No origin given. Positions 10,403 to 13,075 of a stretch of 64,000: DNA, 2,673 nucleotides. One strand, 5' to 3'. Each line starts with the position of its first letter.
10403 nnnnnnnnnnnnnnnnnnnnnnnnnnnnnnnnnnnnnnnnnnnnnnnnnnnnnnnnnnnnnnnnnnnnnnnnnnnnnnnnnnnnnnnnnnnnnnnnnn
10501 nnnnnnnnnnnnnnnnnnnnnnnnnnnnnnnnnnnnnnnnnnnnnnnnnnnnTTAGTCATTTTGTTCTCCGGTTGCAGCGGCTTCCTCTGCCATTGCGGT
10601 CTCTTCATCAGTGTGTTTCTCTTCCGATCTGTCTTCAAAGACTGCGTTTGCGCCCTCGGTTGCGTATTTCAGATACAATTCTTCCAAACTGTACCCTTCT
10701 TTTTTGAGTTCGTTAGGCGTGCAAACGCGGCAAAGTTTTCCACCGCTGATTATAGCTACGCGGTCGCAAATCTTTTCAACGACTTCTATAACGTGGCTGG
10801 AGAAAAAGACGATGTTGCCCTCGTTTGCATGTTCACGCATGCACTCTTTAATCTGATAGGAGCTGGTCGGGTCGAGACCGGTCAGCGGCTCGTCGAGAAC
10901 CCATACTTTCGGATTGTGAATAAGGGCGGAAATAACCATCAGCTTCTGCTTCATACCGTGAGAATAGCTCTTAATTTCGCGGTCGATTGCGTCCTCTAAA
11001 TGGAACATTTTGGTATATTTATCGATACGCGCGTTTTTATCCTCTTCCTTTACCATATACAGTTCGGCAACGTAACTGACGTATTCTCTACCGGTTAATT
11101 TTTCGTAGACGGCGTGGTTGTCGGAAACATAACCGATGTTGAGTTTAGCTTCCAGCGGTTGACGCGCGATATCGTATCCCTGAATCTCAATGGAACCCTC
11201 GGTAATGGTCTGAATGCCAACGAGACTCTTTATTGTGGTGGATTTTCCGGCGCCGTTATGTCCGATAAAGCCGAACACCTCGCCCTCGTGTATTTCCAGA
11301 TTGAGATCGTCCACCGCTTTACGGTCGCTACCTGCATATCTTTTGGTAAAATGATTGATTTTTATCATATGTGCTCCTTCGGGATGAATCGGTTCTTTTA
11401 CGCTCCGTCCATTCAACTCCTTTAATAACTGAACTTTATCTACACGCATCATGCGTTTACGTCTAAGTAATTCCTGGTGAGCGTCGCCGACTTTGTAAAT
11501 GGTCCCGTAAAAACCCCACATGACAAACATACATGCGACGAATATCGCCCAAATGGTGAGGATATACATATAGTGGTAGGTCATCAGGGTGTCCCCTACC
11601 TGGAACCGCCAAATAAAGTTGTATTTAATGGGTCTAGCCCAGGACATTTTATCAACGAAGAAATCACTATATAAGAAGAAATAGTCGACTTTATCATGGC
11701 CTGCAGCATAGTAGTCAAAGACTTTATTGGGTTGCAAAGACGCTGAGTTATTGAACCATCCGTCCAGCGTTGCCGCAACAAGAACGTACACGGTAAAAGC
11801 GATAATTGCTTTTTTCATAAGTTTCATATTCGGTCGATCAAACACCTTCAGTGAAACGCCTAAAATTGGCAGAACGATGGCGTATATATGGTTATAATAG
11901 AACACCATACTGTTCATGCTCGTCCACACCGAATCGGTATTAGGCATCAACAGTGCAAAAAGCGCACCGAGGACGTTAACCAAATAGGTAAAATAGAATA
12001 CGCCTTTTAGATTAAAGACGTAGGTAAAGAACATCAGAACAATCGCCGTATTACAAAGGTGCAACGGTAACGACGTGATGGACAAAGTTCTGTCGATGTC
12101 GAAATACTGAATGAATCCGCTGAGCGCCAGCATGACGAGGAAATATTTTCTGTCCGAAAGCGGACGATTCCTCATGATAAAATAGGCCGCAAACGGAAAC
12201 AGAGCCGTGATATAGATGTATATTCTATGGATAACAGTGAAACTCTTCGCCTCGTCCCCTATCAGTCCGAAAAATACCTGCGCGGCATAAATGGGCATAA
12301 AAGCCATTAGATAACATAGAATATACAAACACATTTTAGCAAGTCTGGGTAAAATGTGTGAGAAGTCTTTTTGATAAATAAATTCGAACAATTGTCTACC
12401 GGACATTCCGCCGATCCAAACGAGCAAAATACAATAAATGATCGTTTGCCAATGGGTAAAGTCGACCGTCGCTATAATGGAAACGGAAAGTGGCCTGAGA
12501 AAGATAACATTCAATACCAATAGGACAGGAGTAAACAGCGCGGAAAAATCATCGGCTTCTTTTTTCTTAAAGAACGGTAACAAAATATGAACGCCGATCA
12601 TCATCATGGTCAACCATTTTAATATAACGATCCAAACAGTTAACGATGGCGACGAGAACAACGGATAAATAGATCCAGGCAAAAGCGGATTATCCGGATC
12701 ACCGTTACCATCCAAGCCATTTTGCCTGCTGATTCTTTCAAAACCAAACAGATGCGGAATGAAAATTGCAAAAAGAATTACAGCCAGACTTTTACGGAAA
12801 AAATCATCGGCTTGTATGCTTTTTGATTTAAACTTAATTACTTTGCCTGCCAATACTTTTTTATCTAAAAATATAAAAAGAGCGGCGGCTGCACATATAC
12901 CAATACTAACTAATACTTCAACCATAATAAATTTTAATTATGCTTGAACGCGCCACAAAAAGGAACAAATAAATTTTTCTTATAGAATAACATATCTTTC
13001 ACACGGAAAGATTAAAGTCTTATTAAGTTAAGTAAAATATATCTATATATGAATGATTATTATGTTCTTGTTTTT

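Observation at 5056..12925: Unusual operon: YwaF/TMEM164-like membrane domain fused to an ABC ATPase, an exporter permease, a Big_2 anchor protein and a beta-helix lipoprotein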

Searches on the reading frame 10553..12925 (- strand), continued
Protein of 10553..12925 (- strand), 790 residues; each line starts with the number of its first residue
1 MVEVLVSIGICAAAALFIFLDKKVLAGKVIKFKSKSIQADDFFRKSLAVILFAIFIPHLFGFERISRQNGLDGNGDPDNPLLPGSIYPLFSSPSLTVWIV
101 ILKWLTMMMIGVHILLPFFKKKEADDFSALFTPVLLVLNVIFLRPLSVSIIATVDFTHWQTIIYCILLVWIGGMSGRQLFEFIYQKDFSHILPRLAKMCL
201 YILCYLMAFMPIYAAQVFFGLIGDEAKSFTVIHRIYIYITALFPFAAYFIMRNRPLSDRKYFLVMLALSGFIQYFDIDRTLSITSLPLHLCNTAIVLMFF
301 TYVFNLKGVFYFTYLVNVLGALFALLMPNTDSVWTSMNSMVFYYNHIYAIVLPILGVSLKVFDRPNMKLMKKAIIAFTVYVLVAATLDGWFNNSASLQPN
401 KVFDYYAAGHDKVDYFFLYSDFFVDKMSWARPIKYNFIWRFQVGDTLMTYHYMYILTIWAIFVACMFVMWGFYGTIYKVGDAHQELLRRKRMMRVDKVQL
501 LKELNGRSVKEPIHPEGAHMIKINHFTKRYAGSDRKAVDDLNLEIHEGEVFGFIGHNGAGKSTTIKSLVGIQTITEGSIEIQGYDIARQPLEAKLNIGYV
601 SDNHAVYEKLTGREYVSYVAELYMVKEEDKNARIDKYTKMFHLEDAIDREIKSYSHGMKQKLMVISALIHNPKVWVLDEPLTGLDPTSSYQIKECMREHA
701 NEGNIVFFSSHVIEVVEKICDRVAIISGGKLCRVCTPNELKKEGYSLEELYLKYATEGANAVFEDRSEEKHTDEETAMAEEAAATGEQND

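Call 26: find_related_loci(query=A1, collection=genome_contigs, flank=10000)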
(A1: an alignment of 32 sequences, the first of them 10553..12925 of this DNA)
Query A1 (790 aa) in genome_contigs; peptide patterns used: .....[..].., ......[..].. (x = any residue, [..] = any of these).
248 stretches matched a pattern; 215 encode a relative of the query (tblastn E <= 1e-3); the best 80 are kept; 80 distinct loci.
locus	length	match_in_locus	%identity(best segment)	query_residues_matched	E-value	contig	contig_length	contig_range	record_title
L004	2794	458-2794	85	1-786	0e+0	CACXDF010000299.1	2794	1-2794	MAG: uncultured Clostridiales bacterium isolate RUG11154 genome assembly, contig: RUG11154_asm_299, whole genome shotgun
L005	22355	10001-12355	65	1-790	0e+0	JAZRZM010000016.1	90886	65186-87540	MAG: Clostridia bacterium isolate T1900044948_TA20190001.MAGScoT_cleanbin_000020 SGB_3506_k141_2509310, whole genome sho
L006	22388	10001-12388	64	1-789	0e+0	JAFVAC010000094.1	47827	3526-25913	MAG: Clostridia bacterium isolate RGIG4983 Roe_deer_Rumen-5__c487460, whole genome shotgun sequence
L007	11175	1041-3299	62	1-783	0e+0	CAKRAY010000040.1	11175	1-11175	MAG: uncultured Clostridia bacterium isolate REFINED_METABAT215_TOP10_CONTIGS_1500_ASSEMBLY_K77_MERGED__Hadza_MoBio_hadz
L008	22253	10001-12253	61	1-781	0e+0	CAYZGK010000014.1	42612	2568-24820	MAG TPA_asm: uncultured Christensenella sp. isolate binchicken_co323_51 genome assembly, contig: NODE_637_length_42612_c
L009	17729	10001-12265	59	1-789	0e+0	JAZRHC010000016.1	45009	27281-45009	MAG: Candidatus Scatosoma sp. isolate T1900045485_YK20190179.MAGScoT_cleanbin_000006 SGB_7340_k141_1996943, whole genome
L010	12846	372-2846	56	1-790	0e+0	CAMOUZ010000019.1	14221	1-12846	MAG: uncultured Clostridia bacterium isolate SRR873601_bin.178_metaWRAP_v1.3_MAG genome assembly, contig: NODE_12718_len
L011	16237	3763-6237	56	1-790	0e+0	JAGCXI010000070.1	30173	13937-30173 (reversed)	MAG: Clostridia bacterium isolate RGIG10208 Yak_Rumen-5__c2036897, whole genome shotgun sequence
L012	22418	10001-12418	57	1-790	0e+0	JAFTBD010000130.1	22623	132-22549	MAG: Clostridia bacterium isolate RGIG3658 Goat_Rumen.Co__c2389733, whole genome shotgun sequence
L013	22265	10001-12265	59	1-788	0e+0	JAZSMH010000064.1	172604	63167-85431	MAG: Clostridia bacterium isolate T1900044555_TS20190021.MAGScoT_cleanbin_000019 SGB_290_k141_2438612, whole genome shot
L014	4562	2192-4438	59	23-768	0e+0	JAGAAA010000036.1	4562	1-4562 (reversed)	MAG: Clostridia bacterium isolate RGIG8253 Water_buffalos_Rumen-5__c437328, whole genome shotgun sequence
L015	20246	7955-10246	56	23-790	0e+0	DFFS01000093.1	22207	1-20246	MAG TPA_asm: Christensenella sp. UBA3770 UBA3770_contig_80190, whole genome shotgun sequence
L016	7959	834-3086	57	1-776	0e+0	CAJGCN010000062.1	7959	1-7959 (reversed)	MAG: uncultured Clostridia bacterium isolate MAG14 genome assembly, contig: k141_2533403_length_7959_cov_14.4997, whole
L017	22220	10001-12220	56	4-770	0e+0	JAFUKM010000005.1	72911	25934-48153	MAG: Clostridia bacterium isolate RGIG4577 Roe_deer_Rectum-2__c1387, whole genome shotgun sequence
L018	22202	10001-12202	56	1-757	0e+0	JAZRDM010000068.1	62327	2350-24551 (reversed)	MAG: Candidatus Scatosoma sp. isolate T1900045506_YK20190200.MAGScoT_cleanbin_000022 SGB_7533_k141_762662, whole genome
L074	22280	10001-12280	41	9-790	0e+0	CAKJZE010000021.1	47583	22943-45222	Clostridiales bacterium isolate MAG-R002 genome assembly, contig: k141_106457, whole genome shotgun sequence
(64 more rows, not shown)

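Call 31: predict_structure(alignment_id=A1)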
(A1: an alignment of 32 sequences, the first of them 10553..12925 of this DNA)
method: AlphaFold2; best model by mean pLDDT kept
length: 790 residues; sequences in the alignment: 32
mean_pLDDT: 80.2   pTM: 0.65
mean pLDDT of the five models: 80.2, 79.9, 79.0, 78.9, 77.6
residues with pLDDT >= 90: 223; 70-90: 418; 50-70: 105; < 50: 44
segments of 3 or more residues with pLDDT < 50: 83-86, 568-571, 603-605, 681-683, 762-790
pLDDT, mean of each block of 10 residues (from residue 1): 93 93 84 82 93 90 81 61 57 89 95 94 92 96 92 89 95 94 85 90 91 88 68 82 89 92 94 76 60 85 92 89 75 76 87 93 91 93 87 69 53 73 80 86 82 90 92 88 83 80 80 83 79 71 82 72 52 67 82 77 60 88 86 91 87 80 85 74 60 79 74 67 79 82 79 69 43 43 39
secondary structure, 60 per line:
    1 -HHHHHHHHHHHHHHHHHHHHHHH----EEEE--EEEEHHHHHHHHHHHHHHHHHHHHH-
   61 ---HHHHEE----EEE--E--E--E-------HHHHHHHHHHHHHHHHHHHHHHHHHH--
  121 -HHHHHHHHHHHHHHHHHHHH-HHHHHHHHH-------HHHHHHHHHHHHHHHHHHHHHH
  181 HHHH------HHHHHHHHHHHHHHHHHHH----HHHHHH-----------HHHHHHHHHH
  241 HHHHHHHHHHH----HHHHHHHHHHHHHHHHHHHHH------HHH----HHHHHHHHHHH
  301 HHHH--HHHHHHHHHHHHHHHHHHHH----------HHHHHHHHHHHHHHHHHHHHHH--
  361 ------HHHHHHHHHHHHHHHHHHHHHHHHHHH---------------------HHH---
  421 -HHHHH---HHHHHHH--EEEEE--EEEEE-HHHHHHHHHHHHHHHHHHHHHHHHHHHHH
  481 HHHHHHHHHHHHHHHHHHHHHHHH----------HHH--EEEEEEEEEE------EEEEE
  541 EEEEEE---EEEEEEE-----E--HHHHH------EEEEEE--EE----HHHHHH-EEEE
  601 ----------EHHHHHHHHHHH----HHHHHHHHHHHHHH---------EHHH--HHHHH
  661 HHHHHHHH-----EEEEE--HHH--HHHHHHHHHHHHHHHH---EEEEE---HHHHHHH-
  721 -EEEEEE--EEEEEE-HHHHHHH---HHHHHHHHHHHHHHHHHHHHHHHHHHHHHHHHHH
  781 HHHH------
elements in order (helices of 4 or more, strands of 3 or more residues): H2-24 E29-32 E35-38 H39-59 H64-67 E74-76 H93-118 H122-141 H143-151 H159-184 H191-209 H214-219 H231-251 H256-276 H290-304 H307-326 H337-358 H367-393 H422-426 H430-436 E439-443 E446-450 H452-504 E520-529 E536-546 E550-556 H565-569 E576-581 H590-595 E597-600 H612-622 H627-640 H656-668 E674-678 H686-701 E705-709 H713-719 E722-727 E730-735 H737-743 H747-784

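Call 34: fold_search(model_id=the predicted structure, library=pdb)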
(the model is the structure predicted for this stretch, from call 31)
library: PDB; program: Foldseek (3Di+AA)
matches with E <= 10: 1516; with E <= 0.001: 1216
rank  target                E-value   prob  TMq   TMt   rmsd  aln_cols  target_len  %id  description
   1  9a6w_B                5.7e-17  1.00  0.29  0.88   2.5       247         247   29  Integrative model of RASP-ECSA by crosslinking MS and deep learning (released 2024-09-18)
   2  4rvc                  1.6e-16  1.00  0.28  0.88   2.3       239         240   30  Structure of ATP binding subunit of ABC transporter (released 2015-03-18)
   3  4yer_B                9.1e-16  1.00  0.27  0.74   2.2       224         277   33  Crystal structure of an ABC transporter ATP-binding protein (TM_1403) from Thermotoga maritima MSB8 at 2.35 A resoluti (released 2015-03-11)
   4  4yer_A                2.4e-15  1.00  0.27  0.72   2.2       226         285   33  Crystal structure of an ABC transporter ATP-binding protein (TM_1403) from Thermotoga maritima MSB8 at 2.35 A resoluti (released 2015-03-11)
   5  1vpl                  2.9e-15  1.00  0.28  0.86   2.6       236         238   30  Crystal structure of ABC transporter ATP-binding protein (TM0544) from Thermotoga maritima at 2.10 A resolution (released 2004-11-23)
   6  8ee6_A                5.3e-15  1.00  0.29  0.13  21.7       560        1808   21  Cryo-EM Structure of human ABCA7 in PE/Ch nanodiscs (released 2022-12-21)
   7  4p33_A                6.9e-15  1.00  0.26  0.84   2.7       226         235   30  Crystal structure of E. coli LptB-E163Q in complex with ATP-sodium (released 2014-03-26)
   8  3puv_B                8.6e-15  1.00  0.26  0.55   2.7       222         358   30  Crystal Structure of an outward-facing MBP-Maltose transporter complex bound to ADP-VO4 (released 2011-08-10)
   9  6mbn_A                9.8e-15  1.00  0.27  0.82   2.7       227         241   30  LptB E163Q in complex with ATP (released 2019-08-14)
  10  8eop_A                1.1e-14  1.00  0.29  0.14  17.5       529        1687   21  Cryo-EM Structure of Nanodisc reconstituted human ABCA7 EQ mutant in ATP bound closed state (released 2022-12-21)
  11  4qc2_A                1.1e-14  1.00  0.26  0.82   2.8       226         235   30  Crystal structure of lipopolysaccharide transport protein LptB in complex with ATP and Magnesium ions (released 2014-10-22)
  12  3puy_B                1.5e-14  1.00  0.26  0.55   2.5       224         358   28  Crystal Structure of an outward-facing MBP-Maltose transporter complex bound to AMP-PNP after crystal soaking of the p (released 2011-05-18)
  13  2r6g_B                1.7e-14  1.00  0.26  0.53   2.5       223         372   28  The Crystal Structure of the E. coli Maltose Transporter (released 2007-11-27)
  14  2r6g_A                2.3e-14  1.00  0.26  0.54   2.6       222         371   29  The Crystal Structure of the E. coli Maltose Transporter (released 2007-11-27)
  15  3rlf_B                2.5e-14  1.00  0.26  0.54   2.7       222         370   30  Crystal structure of the maltose-binding protein/maltose transporter complex in an outward-facing conformation bound t (released 2011-08-10)
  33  7osf_B                1.4e-13  1.00  0.26  0.65   2.3       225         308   32  ABC Transporter complex NosDFYL, R-domain 1 (released 2022-06-22)
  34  7o0y_C                1.4e-13  1.00  0.26  0.67   2.3       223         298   34  ABC transporter NosDFY, nucleotide-free in GDN (released 2022-04-13)
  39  7o0y_B                2.1e-13  1.00  0.26  0.66   2.4       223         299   33  ABC transporter NosDFY, nucleotide-free in GDN (released 2022-04-13)
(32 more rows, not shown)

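Call 73: search_protein_families(library=padloc, proteins=[window:10553-12925:-], max_evalue=0.001)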
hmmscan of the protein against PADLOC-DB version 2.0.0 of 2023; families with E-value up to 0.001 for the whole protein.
window:10553-12925:- (790 aa): 8 families
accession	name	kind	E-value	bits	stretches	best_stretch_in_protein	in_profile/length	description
PDLC04135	mad3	-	2.4e-21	74.7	2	641-728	251-339/374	mads_3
PDLC02980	AriA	-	1.1e-07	30.1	1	637-711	221-298/304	-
PDLC04140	mad8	-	6.5e-07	27.2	1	532-714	7-235/314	mads_8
PDLC04176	HEC-01A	-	1.1e-05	23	0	630-718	230-323/371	-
PDLC04175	HEC-01A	-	1.3e-05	22.5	0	536-580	15-57/363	-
PDLC03878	NsnB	-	1.5e-05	23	0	553-576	26-49/345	-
PDLC02335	AbiLi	-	4.5e-05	20.6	1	551-717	79-242/326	AbiLi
PDLC04213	HEC-02A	-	0.0007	17.2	0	646-711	202-271/337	-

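Call 74: search_protein_families(library=pfam, proteins=[L074:13946-17104:+], max_evalue=0.01)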
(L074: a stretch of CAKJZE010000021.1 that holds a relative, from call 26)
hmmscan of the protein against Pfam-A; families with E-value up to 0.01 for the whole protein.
L074:13946-17104:+ (1052 aa): 2 families
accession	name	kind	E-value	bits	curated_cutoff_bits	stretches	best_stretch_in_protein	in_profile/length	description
PF02368.24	Big_2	-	6.4e-10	39.3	22.8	1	67-122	19-74/79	Bacterial Ig-like domain (group 2)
PF21461.3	HL_N-beta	-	0.001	19.3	27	0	187-221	20-54/57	Hyaluronate lyase, N-terminal beta-sheet domain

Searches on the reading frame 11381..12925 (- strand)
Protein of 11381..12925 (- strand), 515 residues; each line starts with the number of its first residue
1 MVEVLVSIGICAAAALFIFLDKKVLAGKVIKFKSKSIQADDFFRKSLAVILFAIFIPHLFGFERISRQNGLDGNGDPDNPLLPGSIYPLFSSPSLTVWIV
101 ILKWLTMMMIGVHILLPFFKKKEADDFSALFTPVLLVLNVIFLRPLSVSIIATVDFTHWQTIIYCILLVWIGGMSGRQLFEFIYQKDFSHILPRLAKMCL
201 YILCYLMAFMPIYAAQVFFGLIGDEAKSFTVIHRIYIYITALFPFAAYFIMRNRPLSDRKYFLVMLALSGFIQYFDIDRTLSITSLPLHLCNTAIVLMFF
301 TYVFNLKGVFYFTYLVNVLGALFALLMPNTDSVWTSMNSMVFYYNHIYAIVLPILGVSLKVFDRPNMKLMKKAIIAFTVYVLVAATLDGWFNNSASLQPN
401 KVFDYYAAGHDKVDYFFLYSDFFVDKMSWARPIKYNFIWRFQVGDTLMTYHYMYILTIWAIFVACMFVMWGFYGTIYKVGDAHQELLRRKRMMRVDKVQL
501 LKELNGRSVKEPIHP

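Call 5: search_protein_families(library=ncbifam, proteins=[window:11402-12925:-], max_evalue=10)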
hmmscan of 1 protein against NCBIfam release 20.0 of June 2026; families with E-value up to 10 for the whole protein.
seq(508 aa): 1 family
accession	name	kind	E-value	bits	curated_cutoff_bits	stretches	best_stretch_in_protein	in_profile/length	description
TIGR02206.1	intg_mem_TP0381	subfamily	4.1e-10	39.4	75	1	234-389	11-171/222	TMEM164-related integral membrane acyltransferase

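Call 24: search_solved_structures(query=A2, max_evalue=10, show_alignments=2)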
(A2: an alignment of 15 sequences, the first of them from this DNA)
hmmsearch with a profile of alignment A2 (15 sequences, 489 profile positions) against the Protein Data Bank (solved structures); distinct sequences matched with E-value up to 10: 2.
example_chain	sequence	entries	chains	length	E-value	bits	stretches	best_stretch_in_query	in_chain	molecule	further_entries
1pk6_B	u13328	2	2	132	1.4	11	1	286-330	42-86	Complement C1q subcomponent, B chain precursor | Complement C1q subcomponent subunit B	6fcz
2jg8_B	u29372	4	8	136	1.5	10.9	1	286-330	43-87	Complement C1q subcomponent subunit B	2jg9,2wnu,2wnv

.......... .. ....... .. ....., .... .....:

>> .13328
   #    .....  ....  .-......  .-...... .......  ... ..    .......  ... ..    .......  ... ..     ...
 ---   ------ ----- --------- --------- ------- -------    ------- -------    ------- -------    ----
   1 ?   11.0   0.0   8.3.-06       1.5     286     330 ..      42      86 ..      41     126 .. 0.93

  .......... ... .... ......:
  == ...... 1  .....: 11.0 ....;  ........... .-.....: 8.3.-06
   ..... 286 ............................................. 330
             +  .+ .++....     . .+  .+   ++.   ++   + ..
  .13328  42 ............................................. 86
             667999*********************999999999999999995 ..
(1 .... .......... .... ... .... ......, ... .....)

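Call 46: search_protein_representatives(protein=window:11381-12925:-)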
Query: 515 residues. Proteins with E-value up to 0.001 (for the whole library): 180; up to 1e-10: 109; up to 1e-30: 28. The best 150 are listed.
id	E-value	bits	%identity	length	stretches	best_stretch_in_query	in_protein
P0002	5.2e-280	946.5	81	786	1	1-515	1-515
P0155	9.1e-74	266.0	39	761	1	92-514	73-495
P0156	3.9e-58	214.5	38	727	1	100-495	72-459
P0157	2.0e-57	212.1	35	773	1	91-513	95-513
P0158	1.5e-53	199.4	34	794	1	96-499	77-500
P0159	4.3e-53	197.8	32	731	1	39-515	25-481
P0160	1.5e-52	196.1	34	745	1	96-508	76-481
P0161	3.5e-52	194.8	33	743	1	90-515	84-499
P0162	1.1e-49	186.6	35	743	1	89-515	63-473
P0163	2.0e-44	169.2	34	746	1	88-513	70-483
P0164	1.3e-43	166.5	34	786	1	86-498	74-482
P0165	3.6e-42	161.8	34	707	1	90-508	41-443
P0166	3.7e-41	158.5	39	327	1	92-351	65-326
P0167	3.9e-41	158.4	31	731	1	95-514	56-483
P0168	1.1e-40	156.9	32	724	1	96-513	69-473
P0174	3.3e-36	142.1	29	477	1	99-498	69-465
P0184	2.3e-30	122.9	29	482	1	17-493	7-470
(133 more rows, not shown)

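Call 47: find_encoding_contigs(protein=P0174, flank=8000, max_places=1)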
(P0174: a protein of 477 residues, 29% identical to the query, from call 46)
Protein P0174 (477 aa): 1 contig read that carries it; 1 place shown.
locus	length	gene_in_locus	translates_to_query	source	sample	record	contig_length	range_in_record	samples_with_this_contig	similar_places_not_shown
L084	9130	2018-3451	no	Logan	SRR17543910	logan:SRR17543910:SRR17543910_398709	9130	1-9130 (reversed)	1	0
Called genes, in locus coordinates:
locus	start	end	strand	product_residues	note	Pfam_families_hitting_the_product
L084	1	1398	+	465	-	?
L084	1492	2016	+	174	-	-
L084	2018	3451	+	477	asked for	PF14808:TMEM164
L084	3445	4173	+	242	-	PF00005:ABC_tran, PF13304:AAA_21 (weak)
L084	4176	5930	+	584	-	-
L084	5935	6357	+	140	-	-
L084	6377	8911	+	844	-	PF02368:Big_2, PF22359:Big-like (weak), PF02368:Big_2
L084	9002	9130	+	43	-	?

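Call 48: find_encoding_contigs(protein=P0184, flank=8000, max_places=1)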
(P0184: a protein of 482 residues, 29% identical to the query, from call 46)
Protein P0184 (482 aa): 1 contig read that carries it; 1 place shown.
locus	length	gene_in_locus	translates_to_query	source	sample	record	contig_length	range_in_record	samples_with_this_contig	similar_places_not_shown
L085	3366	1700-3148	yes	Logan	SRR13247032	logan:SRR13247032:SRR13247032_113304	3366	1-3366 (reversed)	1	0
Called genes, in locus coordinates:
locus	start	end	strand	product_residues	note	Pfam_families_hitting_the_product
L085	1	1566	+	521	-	?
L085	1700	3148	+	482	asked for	PF14808:TMEM164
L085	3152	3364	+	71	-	?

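Call 74: search_protein_families(library=pfam, proteins=[L084:2018-3448:+, L084:4176-5924:+, L084:5935-6357:+, L084:6377-8911:+, L084:1492-2016:+], max_evalue=0.01)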
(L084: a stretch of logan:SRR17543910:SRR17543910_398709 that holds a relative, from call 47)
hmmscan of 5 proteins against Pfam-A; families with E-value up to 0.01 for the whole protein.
L084:2018-3448:+ (476 aa): 1 family
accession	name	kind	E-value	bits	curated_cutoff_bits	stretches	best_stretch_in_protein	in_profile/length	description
PF14808.11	TMEM164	-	1.1e-10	41.9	25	1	204-389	2-193/217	TMEM164 family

L084:4176-5924:+ (582 aa): 1 family
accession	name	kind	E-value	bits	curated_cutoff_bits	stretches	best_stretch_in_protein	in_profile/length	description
PF12730.13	ABC2_membrane_4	-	0.0026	18.2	27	1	357-488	13-146/179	ABC-2 family transporter protein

L084:5935-6357:+ (140 aa): 0 families

L084:6377-8911:+ (844 aa): 4 families
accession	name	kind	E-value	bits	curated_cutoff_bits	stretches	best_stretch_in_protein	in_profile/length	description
PF02368.24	Big_2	-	9.7e-28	96.4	22.8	2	132-208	2-79/79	Bacterial Ig-like domain (group 2)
PF22359.2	Big-like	-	1.5e-05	25.5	27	1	77-123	2-47/48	Bacterial Ig-like domain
PF21461.3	HL_N-beta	-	0.00017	21.7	27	1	164-204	12-51/57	Hyaluronate lyase, N-terminal beta-sheet domain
PF21764.3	Invasin_D4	-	0.00031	21.6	27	0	159-191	33-65/88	Invasin, domain 4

L084:1492-2016:+ (174 aa): 0 families
